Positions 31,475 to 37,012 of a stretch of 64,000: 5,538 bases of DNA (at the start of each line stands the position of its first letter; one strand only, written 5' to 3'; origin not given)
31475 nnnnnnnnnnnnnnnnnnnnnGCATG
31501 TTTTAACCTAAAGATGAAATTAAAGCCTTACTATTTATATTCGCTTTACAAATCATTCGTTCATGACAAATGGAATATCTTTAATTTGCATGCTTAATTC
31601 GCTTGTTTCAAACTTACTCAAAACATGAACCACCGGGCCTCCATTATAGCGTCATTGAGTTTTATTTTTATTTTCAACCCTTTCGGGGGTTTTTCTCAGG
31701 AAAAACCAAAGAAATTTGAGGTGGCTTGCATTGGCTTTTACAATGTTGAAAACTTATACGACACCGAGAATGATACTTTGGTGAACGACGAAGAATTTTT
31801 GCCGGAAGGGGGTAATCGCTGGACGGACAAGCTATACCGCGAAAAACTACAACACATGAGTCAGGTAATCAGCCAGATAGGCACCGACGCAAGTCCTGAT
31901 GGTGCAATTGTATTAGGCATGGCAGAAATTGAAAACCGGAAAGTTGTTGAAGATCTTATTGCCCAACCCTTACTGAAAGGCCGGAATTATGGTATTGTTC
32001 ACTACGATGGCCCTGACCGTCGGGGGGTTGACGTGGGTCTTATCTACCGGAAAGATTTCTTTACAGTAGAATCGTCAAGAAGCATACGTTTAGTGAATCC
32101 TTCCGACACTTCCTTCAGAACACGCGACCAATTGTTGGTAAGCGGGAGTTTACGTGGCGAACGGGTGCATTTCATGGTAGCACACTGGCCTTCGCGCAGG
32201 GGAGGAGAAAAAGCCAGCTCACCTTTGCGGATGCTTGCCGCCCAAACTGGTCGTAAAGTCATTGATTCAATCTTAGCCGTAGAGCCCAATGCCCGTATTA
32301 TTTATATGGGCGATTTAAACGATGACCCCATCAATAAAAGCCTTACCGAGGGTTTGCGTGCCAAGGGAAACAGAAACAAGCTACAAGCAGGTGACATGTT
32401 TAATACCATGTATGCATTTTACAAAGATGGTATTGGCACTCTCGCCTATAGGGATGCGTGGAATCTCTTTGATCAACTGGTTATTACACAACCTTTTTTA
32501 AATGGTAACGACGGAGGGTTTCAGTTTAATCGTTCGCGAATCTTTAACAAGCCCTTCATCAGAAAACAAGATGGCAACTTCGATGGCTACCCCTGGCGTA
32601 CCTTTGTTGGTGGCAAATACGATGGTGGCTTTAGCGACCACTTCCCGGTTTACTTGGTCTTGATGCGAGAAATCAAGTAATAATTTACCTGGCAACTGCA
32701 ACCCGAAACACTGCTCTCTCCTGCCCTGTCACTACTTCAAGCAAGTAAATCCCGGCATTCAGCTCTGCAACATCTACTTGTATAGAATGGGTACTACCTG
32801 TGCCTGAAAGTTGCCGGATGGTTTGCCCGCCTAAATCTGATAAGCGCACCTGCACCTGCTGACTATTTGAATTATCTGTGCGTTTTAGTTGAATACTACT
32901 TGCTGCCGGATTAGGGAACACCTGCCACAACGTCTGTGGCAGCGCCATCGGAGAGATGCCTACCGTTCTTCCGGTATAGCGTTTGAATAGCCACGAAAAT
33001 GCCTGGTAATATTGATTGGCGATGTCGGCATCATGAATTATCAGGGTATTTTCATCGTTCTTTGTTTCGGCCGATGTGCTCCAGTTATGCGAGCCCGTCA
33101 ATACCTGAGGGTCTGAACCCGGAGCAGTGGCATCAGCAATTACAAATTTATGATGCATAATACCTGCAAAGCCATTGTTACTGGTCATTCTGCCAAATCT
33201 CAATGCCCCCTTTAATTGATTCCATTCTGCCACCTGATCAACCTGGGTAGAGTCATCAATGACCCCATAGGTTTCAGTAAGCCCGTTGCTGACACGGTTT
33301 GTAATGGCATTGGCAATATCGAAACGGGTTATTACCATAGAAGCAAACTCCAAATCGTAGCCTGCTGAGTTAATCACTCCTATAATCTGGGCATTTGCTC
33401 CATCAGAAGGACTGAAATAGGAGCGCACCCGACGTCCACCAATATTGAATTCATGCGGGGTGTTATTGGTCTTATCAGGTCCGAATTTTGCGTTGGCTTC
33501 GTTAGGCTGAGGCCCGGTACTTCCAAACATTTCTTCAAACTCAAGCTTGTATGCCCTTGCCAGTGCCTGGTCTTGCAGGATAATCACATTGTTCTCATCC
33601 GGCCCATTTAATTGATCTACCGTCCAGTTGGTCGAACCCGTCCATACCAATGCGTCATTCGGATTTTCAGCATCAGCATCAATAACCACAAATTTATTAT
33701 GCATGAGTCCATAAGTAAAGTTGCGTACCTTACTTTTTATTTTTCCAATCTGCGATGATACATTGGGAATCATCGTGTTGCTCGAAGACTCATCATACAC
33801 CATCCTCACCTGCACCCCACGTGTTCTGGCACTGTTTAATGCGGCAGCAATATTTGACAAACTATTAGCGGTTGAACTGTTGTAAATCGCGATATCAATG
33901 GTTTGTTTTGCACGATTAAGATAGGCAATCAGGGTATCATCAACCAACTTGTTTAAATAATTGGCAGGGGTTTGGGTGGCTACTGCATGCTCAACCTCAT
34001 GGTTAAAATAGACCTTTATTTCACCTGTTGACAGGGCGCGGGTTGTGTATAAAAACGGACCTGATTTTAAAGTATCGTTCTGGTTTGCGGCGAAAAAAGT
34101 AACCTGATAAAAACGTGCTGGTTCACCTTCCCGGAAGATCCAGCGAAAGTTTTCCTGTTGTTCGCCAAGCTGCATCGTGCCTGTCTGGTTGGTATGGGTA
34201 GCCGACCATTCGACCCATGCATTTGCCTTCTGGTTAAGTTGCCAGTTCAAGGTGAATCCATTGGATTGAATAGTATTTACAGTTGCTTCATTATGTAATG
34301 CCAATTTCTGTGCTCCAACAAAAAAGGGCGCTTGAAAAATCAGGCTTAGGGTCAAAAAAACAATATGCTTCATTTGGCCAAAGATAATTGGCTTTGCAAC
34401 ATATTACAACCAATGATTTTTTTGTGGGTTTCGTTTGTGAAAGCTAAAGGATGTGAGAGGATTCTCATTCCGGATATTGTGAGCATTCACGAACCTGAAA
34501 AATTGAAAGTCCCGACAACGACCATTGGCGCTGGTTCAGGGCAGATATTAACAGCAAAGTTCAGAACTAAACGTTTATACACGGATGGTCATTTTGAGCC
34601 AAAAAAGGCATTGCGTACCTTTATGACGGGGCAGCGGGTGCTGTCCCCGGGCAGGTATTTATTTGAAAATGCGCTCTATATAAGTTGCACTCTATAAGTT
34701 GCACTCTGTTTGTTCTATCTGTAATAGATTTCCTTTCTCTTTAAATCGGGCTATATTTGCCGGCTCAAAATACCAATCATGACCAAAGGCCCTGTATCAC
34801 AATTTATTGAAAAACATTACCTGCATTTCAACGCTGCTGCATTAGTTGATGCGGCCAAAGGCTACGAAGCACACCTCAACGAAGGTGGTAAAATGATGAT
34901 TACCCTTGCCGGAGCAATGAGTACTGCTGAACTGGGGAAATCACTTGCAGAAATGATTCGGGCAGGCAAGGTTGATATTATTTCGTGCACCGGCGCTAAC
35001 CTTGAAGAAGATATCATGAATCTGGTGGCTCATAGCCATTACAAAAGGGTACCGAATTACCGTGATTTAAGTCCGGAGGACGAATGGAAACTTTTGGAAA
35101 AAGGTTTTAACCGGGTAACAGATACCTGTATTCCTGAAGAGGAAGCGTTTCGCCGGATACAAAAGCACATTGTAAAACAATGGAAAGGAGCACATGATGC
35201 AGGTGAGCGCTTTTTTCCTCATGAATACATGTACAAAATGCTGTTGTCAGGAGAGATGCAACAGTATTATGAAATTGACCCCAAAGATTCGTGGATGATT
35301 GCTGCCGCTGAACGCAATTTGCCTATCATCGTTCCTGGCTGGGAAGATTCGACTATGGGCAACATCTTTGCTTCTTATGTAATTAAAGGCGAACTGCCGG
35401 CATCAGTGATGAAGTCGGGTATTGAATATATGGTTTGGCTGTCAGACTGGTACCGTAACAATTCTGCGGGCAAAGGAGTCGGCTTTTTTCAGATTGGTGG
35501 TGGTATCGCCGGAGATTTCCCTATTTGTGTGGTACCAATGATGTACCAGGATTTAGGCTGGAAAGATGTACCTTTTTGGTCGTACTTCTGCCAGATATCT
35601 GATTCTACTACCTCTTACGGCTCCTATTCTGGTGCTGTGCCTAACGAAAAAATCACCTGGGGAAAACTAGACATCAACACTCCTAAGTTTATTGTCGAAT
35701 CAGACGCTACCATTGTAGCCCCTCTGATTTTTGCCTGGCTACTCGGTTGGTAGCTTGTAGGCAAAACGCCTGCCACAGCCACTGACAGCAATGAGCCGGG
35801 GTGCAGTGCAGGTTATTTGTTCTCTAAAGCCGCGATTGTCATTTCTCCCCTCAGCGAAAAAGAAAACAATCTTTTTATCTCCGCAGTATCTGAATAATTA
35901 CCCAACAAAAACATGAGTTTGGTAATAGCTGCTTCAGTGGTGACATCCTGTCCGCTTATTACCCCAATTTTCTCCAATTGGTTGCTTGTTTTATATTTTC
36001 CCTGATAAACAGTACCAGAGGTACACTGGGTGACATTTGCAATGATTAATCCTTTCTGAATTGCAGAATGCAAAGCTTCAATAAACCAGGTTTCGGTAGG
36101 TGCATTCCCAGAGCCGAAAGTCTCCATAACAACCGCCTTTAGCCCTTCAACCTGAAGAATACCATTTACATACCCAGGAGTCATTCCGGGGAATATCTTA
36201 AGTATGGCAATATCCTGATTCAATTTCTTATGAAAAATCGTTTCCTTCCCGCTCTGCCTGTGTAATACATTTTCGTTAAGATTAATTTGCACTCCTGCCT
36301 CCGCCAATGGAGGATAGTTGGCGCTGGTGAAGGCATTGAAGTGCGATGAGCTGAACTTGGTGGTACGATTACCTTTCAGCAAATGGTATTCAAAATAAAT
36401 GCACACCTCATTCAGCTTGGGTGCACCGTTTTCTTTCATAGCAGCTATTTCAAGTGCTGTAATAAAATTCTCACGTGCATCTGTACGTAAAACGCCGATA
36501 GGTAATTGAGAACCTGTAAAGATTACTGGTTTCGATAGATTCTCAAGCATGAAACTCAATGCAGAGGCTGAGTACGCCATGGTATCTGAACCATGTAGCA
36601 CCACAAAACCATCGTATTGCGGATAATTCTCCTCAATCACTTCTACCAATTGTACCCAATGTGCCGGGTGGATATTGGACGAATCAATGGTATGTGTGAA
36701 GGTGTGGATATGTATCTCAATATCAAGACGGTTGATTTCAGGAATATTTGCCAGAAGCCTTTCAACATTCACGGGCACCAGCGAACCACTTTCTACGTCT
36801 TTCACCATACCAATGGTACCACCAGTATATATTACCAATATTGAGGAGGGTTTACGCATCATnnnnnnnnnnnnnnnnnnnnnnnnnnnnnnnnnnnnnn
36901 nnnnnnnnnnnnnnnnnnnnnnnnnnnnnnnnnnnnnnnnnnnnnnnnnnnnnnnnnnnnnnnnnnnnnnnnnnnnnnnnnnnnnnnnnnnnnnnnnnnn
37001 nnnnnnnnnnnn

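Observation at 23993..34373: Disassembled ExeM/NucH-type extracellular nuclease plus TonB-dependent importer: a candidate extracellular-DNA capture, degradation and uptake locus exported by the T9SS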

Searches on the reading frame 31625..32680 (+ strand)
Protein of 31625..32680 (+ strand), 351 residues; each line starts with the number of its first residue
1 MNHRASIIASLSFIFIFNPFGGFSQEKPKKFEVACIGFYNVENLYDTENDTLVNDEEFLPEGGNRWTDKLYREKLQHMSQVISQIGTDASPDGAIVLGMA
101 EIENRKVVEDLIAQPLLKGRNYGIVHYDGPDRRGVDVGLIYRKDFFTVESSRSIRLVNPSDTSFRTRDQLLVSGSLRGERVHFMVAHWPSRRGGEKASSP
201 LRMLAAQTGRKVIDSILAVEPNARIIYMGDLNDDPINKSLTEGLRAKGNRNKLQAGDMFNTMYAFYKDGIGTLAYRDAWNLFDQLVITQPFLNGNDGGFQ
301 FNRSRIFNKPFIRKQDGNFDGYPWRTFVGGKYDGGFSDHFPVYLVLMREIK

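Call 4: search_protein_families(library=pfam, proteins=[window:31625-32680:+], max_evalue=0.01)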
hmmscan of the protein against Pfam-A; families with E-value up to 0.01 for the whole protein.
window:31625-32680:+ (351 aa): 2 families
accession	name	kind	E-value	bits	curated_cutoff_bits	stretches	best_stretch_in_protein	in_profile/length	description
PF19580.5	Exo_endo_phos_3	-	8.2e-128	426.2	27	1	35-347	1-310/311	Endonuclease/Exonuclease/phosphatase family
PF03372.29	Exo_endo_phos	-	0.0017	18.6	24.5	1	77-250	21-173/225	Endonuclease/Exonuclease/phosphatase family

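Call 5: search_protein_families(library=ncbifam, proteins=[window:31625-32680:+], max_evalue=0.01)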
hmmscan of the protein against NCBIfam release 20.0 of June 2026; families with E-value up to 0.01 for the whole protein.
window:31625-32680:+ (351 aa): 0 families

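Call 25: search_solved_structures(query=window:31625-32680:+, max_evalue=0.01)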
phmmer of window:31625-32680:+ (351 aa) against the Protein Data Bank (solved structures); distinct sequences matched with E-value up to 0.01: 0.

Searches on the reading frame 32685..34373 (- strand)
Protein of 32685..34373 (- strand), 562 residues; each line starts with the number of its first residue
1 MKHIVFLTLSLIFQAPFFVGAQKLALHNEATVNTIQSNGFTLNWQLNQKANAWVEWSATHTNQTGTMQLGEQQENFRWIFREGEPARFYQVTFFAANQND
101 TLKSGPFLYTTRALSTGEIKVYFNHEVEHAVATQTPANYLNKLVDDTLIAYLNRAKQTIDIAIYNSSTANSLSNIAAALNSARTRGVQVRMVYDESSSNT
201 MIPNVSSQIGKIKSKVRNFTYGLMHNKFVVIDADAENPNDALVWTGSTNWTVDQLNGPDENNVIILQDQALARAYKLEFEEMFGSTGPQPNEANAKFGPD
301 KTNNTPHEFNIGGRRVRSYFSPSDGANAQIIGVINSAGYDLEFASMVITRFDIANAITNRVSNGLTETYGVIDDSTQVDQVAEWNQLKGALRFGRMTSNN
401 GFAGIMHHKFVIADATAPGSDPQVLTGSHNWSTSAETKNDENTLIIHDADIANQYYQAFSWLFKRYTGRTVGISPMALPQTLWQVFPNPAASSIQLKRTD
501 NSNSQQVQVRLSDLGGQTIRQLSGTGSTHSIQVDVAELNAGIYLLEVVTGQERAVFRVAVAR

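Call 4: search_protein_families(library=pfam, proteins=[window:32685-34373:-], max_evalue=0.01)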
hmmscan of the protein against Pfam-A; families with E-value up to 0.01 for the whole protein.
window:32685-34373:- (562 aa): 3 families
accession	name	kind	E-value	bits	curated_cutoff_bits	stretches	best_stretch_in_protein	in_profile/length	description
PF13091.12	PLDc_2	-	1.6e-35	122.3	27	2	148-282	1-131/132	PLD-like domain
PF18962.6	Por_Secre_tail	-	8e-13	48.9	27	1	485-555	1-70/75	Secretion system C-terminal sorting domain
PF00614.28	PLDc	-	0.0011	19.4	21.9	0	222-251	3-25/28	Phospholipase D Active site motif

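Call 5: search_protein_families(library=ncbifam, proteins=[window:32685-34373:-], max_evalue=0.01)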
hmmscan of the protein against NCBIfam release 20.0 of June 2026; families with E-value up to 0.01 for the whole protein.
window:32685-34373:- (562 aa): 8 families
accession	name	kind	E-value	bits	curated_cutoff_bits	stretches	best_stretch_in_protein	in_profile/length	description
NF010492.0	PRK13912.1-3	equivalog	9.3e-22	77.4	297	2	325-459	34-168/178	nuclease NucT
NF010491.0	PRK13912.1-2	equivalog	6.3e-13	48.9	225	2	144-257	37-149/180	nuclease NucT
NF038319.1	DISARM_DrmC_I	equivalog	4.3e-11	42.8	133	2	147-233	98-193/236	DISARM system phospholipase D-like protein DrmC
TIGR04183.1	Por_Secre_tail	domain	7.5e-10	38.7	23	1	485-558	1-69/72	T9SS type A sorting domain-containing protein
NF010493.0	PRK13912.1-4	equivalog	1.3e-08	35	351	1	148-283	32-165/171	nuclease NucT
NF010490.0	PRK13912.1-1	equivalog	3.8e-05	23.8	211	1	146-269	33-141/159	nuclease NucT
TIGR04265.1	bac_cardiolipin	equivalog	6.9e-05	22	290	1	146-202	132-188/483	cardiolipin synthase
NF050177.1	TapA_OM_Porphy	equivalog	0.00035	19.4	500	1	484-559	472-542/544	TapA/TapC family T9SS-dependent outer membrane protein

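Call 26: search_solved_structures(query=window:32685-34373:-, max_evalue=0.01)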
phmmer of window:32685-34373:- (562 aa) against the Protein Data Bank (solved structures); distinct sequences matched with E-value up to 0.01: 8.
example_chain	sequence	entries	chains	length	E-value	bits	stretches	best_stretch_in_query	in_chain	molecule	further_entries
4h4a_A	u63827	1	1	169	1.5e-07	34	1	148-284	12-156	Mitochondrial cardiolipin hydrolase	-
4gen_A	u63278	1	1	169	1.6e-07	33.9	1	148-284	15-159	Mitochondrial cardiolipin hydrolase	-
4gel_A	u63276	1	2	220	3.6e-07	32.7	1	148-284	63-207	Mitochondrial cardiolipin hydrolase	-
9lkx_K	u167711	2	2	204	2.4e-06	30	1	151-289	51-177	Mitochondrial cardiolipin hydrolase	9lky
4gem_A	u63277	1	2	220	2.5e-06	30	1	148-284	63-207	Mitochondrial cardiolipin hydrolase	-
4ggj_A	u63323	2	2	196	3.7e-06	29.4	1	174-286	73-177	Mitochondrial cardiolipin hydrolase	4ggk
6ehi_A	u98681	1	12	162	1e-05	27.9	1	146-261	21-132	Nuclease NucT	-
1byr_A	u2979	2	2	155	0.00021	23.6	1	318-449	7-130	PROTEIN (ENDONUCLEASE)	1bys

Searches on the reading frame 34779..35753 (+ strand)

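Call 67: search_protein_families(library=pfam, proteins=[window:34779-35753:+], max_evalue=0.00001)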
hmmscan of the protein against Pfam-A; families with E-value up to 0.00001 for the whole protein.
window:34779-35753:+ (324 aa): 1 family
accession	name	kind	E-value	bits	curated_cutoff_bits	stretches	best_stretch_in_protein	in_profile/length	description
PF01916.23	DS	-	5.2e-41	141.2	27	1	16-319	10-286/288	Deoxyhypusine synthase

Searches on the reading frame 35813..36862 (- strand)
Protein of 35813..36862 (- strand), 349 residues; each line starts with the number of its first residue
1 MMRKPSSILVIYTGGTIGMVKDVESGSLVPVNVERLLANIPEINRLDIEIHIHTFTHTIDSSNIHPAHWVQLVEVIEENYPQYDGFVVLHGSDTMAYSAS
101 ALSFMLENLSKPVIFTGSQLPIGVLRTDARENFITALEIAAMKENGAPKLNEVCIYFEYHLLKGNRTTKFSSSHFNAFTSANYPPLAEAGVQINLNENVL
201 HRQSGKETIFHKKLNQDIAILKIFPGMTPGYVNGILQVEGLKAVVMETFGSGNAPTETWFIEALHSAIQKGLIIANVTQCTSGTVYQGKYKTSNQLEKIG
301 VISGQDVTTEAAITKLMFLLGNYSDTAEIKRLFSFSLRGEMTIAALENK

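Call 67: search_protein_families(library=pfam, proteins=[window:35813-36862:-], max_evalue=0.00001)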
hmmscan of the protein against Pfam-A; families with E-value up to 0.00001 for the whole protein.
window:35813-36862:- (349 aa): 2 families
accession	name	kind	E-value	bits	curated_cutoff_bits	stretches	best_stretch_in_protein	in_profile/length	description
PF00710.25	Asparaginase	-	2.2e-61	207.2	22.5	1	8-198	2-190/193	Asparaginase, N-terminal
PF17763.6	Asparaginase_C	-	2.8e-33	114.7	34.6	1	218-333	2-114/114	Glutaminase/Asparaginase C-terminal domain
